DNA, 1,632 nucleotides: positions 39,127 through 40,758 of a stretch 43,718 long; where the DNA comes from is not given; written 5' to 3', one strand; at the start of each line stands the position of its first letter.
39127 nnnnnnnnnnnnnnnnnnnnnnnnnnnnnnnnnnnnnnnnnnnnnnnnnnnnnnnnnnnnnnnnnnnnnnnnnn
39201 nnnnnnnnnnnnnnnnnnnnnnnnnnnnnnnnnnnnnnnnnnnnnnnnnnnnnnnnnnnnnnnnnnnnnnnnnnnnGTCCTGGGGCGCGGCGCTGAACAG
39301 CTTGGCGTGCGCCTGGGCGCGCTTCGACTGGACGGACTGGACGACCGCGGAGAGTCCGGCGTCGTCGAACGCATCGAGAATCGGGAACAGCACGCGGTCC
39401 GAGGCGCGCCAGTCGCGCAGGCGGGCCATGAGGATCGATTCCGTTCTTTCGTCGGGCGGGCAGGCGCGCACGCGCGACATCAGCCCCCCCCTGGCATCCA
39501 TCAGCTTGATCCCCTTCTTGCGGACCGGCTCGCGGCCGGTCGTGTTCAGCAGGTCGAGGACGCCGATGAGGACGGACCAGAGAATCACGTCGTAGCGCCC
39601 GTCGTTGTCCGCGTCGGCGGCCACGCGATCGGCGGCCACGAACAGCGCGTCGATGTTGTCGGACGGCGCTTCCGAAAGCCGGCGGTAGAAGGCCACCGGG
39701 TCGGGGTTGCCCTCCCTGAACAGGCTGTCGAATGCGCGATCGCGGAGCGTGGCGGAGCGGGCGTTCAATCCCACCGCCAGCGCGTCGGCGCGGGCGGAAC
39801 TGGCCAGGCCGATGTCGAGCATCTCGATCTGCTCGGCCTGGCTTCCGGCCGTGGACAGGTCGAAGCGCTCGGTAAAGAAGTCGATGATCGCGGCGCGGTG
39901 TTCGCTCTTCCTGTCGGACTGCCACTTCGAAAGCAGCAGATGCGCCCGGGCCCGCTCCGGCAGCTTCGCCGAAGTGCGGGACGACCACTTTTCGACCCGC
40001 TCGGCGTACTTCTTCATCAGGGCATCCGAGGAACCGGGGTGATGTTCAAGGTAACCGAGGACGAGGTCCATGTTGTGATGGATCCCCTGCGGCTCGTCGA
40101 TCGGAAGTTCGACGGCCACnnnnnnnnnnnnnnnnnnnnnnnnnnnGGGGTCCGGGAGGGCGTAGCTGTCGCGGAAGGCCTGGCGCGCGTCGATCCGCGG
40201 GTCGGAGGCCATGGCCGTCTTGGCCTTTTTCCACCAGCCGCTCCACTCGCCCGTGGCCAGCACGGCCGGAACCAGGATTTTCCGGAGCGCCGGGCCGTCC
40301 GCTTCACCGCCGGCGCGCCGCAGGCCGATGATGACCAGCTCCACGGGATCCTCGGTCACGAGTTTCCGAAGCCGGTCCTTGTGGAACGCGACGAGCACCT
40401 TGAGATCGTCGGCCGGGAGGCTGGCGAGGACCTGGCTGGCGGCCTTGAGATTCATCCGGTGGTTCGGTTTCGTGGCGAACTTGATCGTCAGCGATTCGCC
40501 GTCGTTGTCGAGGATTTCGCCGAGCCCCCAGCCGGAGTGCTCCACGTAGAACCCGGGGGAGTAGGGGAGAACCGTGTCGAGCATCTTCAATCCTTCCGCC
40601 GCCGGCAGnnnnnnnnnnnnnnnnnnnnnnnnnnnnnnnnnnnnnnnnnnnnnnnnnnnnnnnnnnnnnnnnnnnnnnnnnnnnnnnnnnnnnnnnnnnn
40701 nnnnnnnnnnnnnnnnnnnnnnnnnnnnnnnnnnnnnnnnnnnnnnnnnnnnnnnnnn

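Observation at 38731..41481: Roughly 915-aa GreA: canonical GreA transcript-cleavage domain fused to a large uncharacterised N-terminal region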

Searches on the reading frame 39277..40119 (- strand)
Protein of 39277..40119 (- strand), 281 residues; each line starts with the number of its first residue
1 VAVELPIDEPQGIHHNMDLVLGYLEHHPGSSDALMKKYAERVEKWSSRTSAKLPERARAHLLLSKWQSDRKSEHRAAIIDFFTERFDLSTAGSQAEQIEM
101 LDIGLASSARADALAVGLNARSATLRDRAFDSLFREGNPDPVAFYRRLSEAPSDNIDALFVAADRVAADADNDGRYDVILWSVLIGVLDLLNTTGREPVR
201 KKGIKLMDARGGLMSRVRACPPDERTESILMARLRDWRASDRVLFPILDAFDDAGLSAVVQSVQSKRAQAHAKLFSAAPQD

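Call 89: search_solved_structures(query=A5, max_evalue=5, show_alignments=1)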
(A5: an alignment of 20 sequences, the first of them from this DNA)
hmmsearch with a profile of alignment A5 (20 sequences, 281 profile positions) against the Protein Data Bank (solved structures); distinct sequences matched with E-value up to 5: 10.
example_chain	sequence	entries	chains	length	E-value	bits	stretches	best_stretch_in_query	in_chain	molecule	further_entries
5dll_A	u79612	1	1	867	0.0083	18.7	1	87-172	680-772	Aminopeptidase N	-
5odd_A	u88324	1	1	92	0.018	17.6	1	179-238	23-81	Mediator of RNA polymerase II transcription subunit 26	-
6zv3_A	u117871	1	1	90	0.018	17.6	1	179-238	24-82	Mediator of RNA polymerase II transcription subunit 26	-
6c8q_A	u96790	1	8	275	0.11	15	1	3-28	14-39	NH(3)-dependent NAD(+) synthetase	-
8t1i_U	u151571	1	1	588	0.18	14.3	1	179-239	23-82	Mediator of RNA polymerase II transcription subunit 26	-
6dzs_A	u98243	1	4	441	0.65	12.5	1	38-118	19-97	Homoserine dehydrogenase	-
9f5x_I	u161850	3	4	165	0.72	12.3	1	15-96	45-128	Mitochondrial NADH:ubiquinone oxidoreductase 18 kDa subunit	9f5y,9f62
1icc_A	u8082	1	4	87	1.5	11.3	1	16-56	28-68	CYTOCHROME B5 OUTER MITOCHONDRIAL MEMBRANE ISOFORM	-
4pne_A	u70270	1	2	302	1.6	11.2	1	177-213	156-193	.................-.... protein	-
3guy_A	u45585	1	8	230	1.8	11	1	131-185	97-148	Short-chain dehydrogenase/reductase SDR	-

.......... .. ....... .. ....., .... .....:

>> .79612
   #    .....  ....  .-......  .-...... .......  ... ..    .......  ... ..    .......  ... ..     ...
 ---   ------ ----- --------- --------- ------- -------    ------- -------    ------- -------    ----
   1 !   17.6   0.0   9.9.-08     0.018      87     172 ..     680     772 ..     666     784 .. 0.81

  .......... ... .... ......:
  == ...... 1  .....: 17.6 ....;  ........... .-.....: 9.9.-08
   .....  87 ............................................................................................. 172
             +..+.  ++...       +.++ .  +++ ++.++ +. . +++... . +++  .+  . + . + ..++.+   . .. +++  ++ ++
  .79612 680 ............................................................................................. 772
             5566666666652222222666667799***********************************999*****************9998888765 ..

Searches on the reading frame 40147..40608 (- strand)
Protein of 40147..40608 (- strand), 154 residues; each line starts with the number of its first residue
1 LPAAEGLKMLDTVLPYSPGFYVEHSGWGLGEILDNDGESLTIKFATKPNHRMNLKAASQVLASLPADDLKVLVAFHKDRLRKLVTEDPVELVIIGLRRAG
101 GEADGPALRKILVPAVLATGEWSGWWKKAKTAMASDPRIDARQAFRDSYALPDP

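Call 54: search_solved_structures(query=A4, max_evalue=10, show_alignments=3)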
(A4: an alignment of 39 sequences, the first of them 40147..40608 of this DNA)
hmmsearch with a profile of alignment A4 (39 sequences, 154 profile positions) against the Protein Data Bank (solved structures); distinct sequences matched with E-value up to 10: 21.
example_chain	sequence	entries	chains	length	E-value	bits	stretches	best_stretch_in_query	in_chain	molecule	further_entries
7egt_B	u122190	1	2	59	0.00079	22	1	15-58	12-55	DNA helicase UvrD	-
9dqs_A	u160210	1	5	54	0.014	18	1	16-54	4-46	ATP-dependent DNA helicase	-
5dma_A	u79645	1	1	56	0.059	15.9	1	17-46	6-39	ATP-dependent DNA helicase PcrA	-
7awy_A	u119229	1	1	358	0.11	15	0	122-151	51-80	Scone-R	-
4c2t_A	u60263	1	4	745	0.13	14.9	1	11-58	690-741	DNA HELICASE II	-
7awz_A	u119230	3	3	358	0.13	14.8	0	122-151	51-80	Scone-E | SconeE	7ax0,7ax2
9dci_A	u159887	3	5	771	0.19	14.3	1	12-52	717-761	ATP-dependent DNA helicase UvrD1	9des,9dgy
6ori_A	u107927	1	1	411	0.26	13.8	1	21-66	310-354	EF0056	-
1qhh_D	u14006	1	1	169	0.28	13.8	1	16-46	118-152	PROTEIN (PCRA (SUBUNIT))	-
6az1_d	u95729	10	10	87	0.37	13.4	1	77-152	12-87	ribosomal protein S28e | Putative 40S ribosomal protein S33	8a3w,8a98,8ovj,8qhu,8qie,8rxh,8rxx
6i56_D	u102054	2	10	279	0.42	13.2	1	16-55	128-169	Phage-like element PBSX protein XepA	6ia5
5t2a_AZ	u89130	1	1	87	0.42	13.2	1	77-151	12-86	eS28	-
2lse_A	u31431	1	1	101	0.43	13.2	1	55-101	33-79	Four Helix Bundle Protein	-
7egs_B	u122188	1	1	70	0.51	12.9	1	15-48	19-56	DNA helicase II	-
4v8m_AZ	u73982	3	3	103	0.52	12.9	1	60-151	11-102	40S RIBOSOMAL PROTEIN S33, PUTATIVE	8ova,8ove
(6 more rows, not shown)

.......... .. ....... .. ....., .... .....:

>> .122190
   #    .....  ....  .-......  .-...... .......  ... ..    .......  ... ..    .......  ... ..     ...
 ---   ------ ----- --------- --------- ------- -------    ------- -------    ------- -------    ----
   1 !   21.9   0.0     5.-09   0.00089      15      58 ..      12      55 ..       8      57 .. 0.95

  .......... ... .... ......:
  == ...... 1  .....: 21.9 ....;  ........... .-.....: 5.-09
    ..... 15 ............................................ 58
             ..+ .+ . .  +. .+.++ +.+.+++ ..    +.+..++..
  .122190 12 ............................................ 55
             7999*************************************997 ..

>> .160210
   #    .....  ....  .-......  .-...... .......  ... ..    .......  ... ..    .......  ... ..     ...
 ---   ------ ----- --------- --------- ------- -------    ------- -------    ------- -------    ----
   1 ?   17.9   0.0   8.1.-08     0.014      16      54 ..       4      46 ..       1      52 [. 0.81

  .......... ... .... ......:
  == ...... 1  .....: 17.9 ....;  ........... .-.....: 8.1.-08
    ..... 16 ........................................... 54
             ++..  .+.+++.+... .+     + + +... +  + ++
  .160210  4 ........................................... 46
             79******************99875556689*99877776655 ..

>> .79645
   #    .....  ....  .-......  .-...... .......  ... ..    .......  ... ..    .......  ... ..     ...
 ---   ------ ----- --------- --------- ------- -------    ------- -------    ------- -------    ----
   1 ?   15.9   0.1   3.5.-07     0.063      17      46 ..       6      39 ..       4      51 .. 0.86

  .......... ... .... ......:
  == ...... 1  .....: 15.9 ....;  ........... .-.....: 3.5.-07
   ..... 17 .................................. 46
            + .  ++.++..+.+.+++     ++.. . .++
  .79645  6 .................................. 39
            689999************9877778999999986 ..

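Call 57: search_protein_families(library=pfam, alignment_id=A4, max_evalue=1)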
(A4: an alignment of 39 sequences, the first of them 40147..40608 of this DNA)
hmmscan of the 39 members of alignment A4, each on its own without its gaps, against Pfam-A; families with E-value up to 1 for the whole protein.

A. member 1, window:40147-40608:- (154 aa): 1 family
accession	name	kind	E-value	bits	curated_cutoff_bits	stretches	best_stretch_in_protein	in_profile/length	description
PF12073.14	DUF3553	-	0.095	12.7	20.3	1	18-46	3-34/50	Protein of unknown function (DUF3553)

B. families by the number of members that match (of 39 scanned): 21 families
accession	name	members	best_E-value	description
PF12073.14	DUF3553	20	7.5e-06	Protein of unknown function (DUF3553)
PF21196.3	PcrA_UvrD_tudor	13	0.00016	PcrA/UvrD tudor domain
PF02559.22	CarD_TRCF_RID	8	0.0036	CarD-like/TRCF RID domain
PF18339.7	Tudor_1_RapA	4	0.097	RapA N-terminal Tudor like domain 1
PF22845.2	DUF3097_N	1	0.004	DUF3097, N-terminal domain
PF12279.13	DUF3619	1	0.011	Protein of unknown function (DUF3619)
PF21057.2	Hikeshi-like_C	1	0.011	Hikeshi-like, C-terminal domain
PF23590.1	NOT1_connector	1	0.024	CCR4-NOT transcription complex subunit 1, NOT1_connector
PF21475.2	PaaA-like_N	1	0.028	PaaA-like, N-terminal domain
PF16572.11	HlyD_D4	1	0.032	Long alpha hairpin domain of cation efflux system protein, CusB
PF12736.12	CABIT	1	0.034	Cell-cycle sustaining, positive selection,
PF02470.25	MlaD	1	0.061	MlaD protein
PF03130.22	HEAT_PBS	1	0.067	PBS lyase HEAT-like repeat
PF11459.13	AbiEi_3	1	0.086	Transcriptional regulator, AbiEi antitoxin, Type IV TA system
PF11604.15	CusF_Ec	1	0.11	Copper binding periplasmic protein CusF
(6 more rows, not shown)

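Call 60: predict_structure(alignment_id=A4)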
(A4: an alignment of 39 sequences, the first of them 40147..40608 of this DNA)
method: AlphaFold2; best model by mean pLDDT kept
length: 154 residues; sequences in the alignment: 39
mean_pLDDT: 96.5   pTM: 0.85
mean pLDDT of the five models: 96.5, 96.4, 96.4, 95.1, 94.9
residues with pLDDT >= 90: 146; 70-90: 8; 50-70: 0; < 50: 0
segments of 3 or more residues with pLDDT < 50: none
pLDDT, mean of each block of 10 residues (from residue 1): 90 95 98 97 98 97 96 97 98 98 98 97 98 97 96 90
secondary structure, 60 per line:
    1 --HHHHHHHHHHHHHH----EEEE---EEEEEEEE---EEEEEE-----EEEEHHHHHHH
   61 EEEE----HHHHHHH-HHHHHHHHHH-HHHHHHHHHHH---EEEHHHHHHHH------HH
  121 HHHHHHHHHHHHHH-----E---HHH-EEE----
elements in order: H3-16 E21-24 E28-35 E39-44 E50-53 H54-60 E61-64 H69-75 H77-86 H88-98 E102-104 H105-112 H119-134 E148-150

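Call 67: fold_search(model_id=the predicted structure, library=pdb)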
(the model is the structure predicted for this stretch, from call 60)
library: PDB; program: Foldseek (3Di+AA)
matches with E <= 10: 686; with E <= 0.001: 0
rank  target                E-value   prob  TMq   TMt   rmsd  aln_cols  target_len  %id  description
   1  7egt_B                1.2e-02  1.00  0.27  0.83   1.2        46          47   28  The crystal structure of the C-terminal domain of T. thermophilus UvrD complexed with the N-terminal domain of UvrB (released 2022-04-06)
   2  7egs_B                4.2e-02  1.00  0.28  0.71   2.2        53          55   26  The crystal structure of lobe domain of E. coli RNA polymerase complexed with the C-terminal domain of UvrD (released 2022-04-06)
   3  9dqs_C                5.4e-02  1.00  0.26  0.69   2.2        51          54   27  Structure of Tudor domain from Mycobacterium smegmatis UvrD1 (released 2024-10-16)
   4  5dma                  7.3e-02  1.00  0.27  0.71   2.2        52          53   21  Crystal structure of C-terminal tudor domain in PcrA/UvrD helicase (released 2016-09-28)
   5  4kbm_B                7.3e-02  0.54  0.27  0.28  12.8       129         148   18  Structure of the Mtb CarD/RNAP Beta subunit B1-B2 domains complex (released 2013-10-02)
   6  9dqs_B                8.2e-02  1.00  0.27  0.71   2.1        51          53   27  Structure of Tudor domain from Mycobacterium smegmatis UvrD1 (released 2024-10-16)
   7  6yi2_MODEL_1_A        8.2e-02  0.99  0.26  0.50   2.6        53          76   28  UvrD helicase RNA polymerase interactions are governed by UvrDs carboxy terminal Tudor domain. (released 2020-10-21)
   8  9dqs_A                8.8e-02  0.99  0.25  0.68   2.3        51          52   29  Structure of Tudor domain from Mycobacterium smegmatis UvrD1 (released 2024-10-16)
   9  7nky_Z                9.3e-02  0.93  0.26  0.25  30.3        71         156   20  RNA Polymerase II-Spt4/5-nucleosome-FACT structure (released 2021-07-07)
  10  6aca                  1.3e-01  0.25  0.25  0.04  18.4       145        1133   20  Crystal structure of Mycobacterium tuberculosis Mfd at 3.6 A resolution (released 2019-08-28)
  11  4ova_A                1.3e-01  0.16  0.19  0.15  15.4       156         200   11  Structure of the two tandem Tudor domains and a new identified KH0 domain from human Fragile X Mental Retardation Prot (released 2015-02-25)
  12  8p4e_Z                1.3e-01  0.93  0.24  0.59   3.2        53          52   15  Structural insights into human co-transcriptional capping - structure 5 (released 2023-07-19)
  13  2lqk_MODEL_1_A        1.5e-01  0.96  0.26  0.52   4.8        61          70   18  NMR solution structure of the N-terminal domain of the CdnL protein from Thermus thermophilus (released 2012-08-01)
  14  5oik_Z                2.2e-01  0.89  0.24  0.08   3.2        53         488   15  Structure of an RNA polymerase II-DSIF transcription elongation complex (released 2017-09-13)
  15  2hr3_B                2.2e-01  0.54  0.29  0.33   7.3       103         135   17  Crystal structure of putative transcriptional regulator protein from Pseudomonas aeruginosa PA01 at 2.4 A resolution (released 2006-09-19)
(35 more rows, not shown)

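Call 73: find_homologous_proteins(query=A4, max_evalue=0.001)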
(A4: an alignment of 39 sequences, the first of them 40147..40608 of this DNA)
Query A4 (39 sequences) (154 aa, profile of the alignment): 42 proteins with E <= 0.001 among 4965 candidates.
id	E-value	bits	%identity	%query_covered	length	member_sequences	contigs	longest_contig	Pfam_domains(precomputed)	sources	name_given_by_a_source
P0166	1.2e-35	140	29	87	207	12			PF27167.1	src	-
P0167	3.4e-35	139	30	73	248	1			PF27167.1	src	-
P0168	4.0e-35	138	31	77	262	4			PF27167.1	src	-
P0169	8.1e-35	137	30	77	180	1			PF27167.1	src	-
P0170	8.2e-35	137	30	84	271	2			PF27167.1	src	-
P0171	5.5e-34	135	26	87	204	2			PF27167.1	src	-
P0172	1.6e-33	133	32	83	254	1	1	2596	PF27167.1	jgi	jgi:transcription elongation factor GreA-like protein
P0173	3.8e-33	132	28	73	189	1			PF27167.1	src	-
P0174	3.4e-32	129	28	83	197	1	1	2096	PF27167.1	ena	-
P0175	7.3e-32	128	28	87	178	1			PF27167.1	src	-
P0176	7.5e-31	124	28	74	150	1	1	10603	PF27167.1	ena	-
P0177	2.7e-29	119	28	83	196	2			PF27167.1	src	-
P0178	3.7e-29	119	25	84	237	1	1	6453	PF27167.1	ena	-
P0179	4.0e-29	119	28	80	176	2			PF27167.1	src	-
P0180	7.2e-25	105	26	92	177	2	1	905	PF27167.1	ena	-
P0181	2.4e-24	103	25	78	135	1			PF27167.1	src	-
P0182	1.2e-22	98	29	58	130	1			PF27167.1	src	-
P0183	1.2e-22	98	31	56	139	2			PF27167.1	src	-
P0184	1.4e-22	98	26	55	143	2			PF27167.1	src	-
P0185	3.1e-22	97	27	62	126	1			PF27167.1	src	-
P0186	4.1e-22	96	31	34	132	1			PF27167.1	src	-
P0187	5.3e-21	93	-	-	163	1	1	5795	PF27167.1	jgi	jgi:transcription elongation factor GreA-like protein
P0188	3.1e-20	90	24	91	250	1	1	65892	PF27167.1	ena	-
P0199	1.6e-15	75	37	29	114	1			PF27167.1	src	-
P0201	2.1e-14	71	29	76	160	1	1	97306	-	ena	-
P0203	6.1e-13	66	29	60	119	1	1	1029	PF27167.1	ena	-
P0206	1.3e-11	62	30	28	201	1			PF27167.1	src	-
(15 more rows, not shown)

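Call 75: find_encoding_contigs(protein=P0188, flank=5000, max_places=2)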
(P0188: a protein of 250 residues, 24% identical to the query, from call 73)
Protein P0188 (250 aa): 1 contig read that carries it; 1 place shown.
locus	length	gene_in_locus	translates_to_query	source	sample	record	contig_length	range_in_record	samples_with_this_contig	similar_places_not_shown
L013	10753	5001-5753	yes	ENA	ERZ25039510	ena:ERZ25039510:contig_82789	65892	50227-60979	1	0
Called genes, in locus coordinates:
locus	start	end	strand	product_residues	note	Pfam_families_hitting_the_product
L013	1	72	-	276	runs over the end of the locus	-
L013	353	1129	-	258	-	PF00481:PP2C (weak), PF13672:PP2C_2, PF07228:SpoIIE (weak)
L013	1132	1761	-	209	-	PF00226:DnaJ, PF13428:TPR_14 (faint), PF07719:TPR_2 (faint), PF13432:TPR_16 (faint), PF14559:TPR_19 (faint), PF00515:TPR_1 (faint), PF13414:TPR_11 (faint), PF13431:TPR_17 (faint)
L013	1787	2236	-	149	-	-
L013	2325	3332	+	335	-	-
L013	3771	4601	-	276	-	-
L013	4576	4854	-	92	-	-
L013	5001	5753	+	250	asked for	PF27167:HTH_GRAD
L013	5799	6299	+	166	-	-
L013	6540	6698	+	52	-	PF01272:GreA_GreB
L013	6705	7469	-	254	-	-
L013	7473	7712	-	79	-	PF07638:Sigma70_ECF (weak), PF08281:Sigma70_r4_2, PF04545:Sigma70_r4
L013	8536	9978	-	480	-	PF01520:Amidase_3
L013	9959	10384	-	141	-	PF01425:Amidase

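Call 76: find_encoding_contigs(protein=P0201, flank=5000, max_places=2)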
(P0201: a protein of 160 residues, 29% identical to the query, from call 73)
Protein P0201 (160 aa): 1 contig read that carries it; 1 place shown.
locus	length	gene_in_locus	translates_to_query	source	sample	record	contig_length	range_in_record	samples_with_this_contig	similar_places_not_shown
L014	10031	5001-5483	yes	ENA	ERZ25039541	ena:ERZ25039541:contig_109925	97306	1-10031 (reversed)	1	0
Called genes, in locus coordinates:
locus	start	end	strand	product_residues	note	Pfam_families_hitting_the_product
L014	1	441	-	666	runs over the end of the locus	PF00481:PP2C (faint), PF13672:PP2C_2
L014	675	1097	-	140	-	PF00226:DnaJ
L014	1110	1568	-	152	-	-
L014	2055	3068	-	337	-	-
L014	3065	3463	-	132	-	PF13464:RodZ_C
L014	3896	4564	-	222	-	-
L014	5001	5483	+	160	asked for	-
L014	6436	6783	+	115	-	PF03449:GreA_GreB_N (weak), PF01272:GreA_GreB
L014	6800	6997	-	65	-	PF03544:TonB_C (weak)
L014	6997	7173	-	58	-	-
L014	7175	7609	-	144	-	-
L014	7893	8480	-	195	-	PF04542:Sigma70_r2, PF08281:Sigma70_r4_2, PF04545:Sigma70_r4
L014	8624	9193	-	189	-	PF01520:Amidase_3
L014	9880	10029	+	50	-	?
